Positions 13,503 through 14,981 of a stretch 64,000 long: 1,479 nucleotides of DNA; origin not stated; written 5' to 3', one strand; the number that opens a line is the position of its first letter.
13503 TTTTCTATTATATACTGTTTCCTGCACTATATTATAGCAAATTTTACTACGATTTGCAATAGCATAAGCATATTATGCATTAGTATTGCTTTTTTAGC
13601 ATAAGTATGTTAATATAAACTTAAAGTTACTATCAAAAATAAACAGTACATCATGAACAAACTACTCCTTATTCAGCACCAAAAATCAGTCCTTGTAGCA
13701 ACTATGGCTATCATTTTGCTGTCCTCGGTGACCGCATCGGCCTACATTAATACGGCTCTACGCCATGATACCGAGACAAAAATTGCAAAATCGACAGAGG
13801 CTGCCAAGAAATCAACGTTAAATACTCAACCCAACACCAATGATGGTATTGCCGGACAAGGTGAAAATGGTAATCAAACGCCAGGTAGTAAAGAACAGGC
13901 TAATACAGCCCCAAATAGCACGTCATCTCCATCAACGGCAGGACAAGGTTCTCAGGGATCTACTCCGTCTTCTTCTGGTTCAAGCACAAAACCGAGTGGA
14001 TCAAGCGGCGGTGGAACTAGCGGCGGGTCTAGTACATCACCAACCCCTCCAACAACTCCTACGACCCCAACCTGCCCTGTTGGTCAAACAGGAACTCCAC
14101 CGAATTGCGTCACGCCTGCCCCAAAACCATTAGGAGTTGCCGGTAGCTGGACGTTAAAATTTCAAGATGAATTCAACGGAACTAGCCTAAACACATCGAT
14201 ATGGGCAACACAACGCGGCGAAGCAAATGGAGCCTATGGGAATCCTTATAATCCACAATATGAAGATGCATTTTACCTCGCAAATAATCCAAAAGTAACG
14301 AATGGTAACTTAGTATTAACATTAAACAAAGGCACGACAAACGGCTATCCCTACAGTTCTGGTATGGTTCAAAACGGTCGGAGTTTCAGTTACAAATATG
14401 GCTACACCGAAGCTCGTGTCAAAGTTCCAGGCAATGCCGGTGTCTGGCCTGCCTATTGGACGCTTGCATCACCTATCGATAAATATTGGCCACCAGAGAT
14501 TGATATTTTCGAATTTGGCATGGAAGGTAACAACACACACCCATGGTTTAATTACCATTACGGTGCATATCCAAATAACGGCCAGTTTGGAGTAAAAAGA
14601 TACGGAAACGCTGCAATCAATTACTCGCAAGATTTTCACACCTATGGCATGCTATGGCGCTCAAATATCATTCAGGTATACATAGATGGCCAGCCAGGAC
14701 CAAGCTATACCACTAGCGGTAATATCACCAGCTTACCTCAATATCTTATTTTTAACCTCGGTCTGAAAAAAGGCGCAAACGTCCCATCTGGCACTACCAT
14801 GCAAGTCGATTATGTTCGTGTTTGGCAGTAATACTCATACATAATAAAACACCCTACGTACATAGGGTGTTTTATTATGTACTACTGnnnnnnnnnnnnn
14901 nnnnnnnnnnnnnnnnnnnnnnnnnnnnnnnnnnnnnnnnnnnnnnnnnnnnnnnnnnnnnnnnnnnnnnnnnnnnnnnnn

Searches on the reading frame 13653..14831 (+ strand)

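Call 79: search_protein_families(library=pfam, proteins=[window:13653-14831:+], max_evalue=0.00001)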
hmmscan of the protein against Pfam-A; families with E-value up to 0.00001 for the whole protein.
window:13653-14831:+ (392 aa): 2 families
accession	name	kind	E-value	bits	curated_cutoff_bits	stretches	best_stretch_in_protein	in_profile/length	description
PF00722.28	Glyco_hydro_16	-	4.4e-20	72.3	22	1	211-358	12-141/175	Glycosyl hydrolases family 16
PF03935.22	SKN1_KRE6_Sbg1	-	2.2e-10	40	30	1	164-271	115-222/501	Beta-glucan synthesis-associated protein SKN1/KRE6/Sbg1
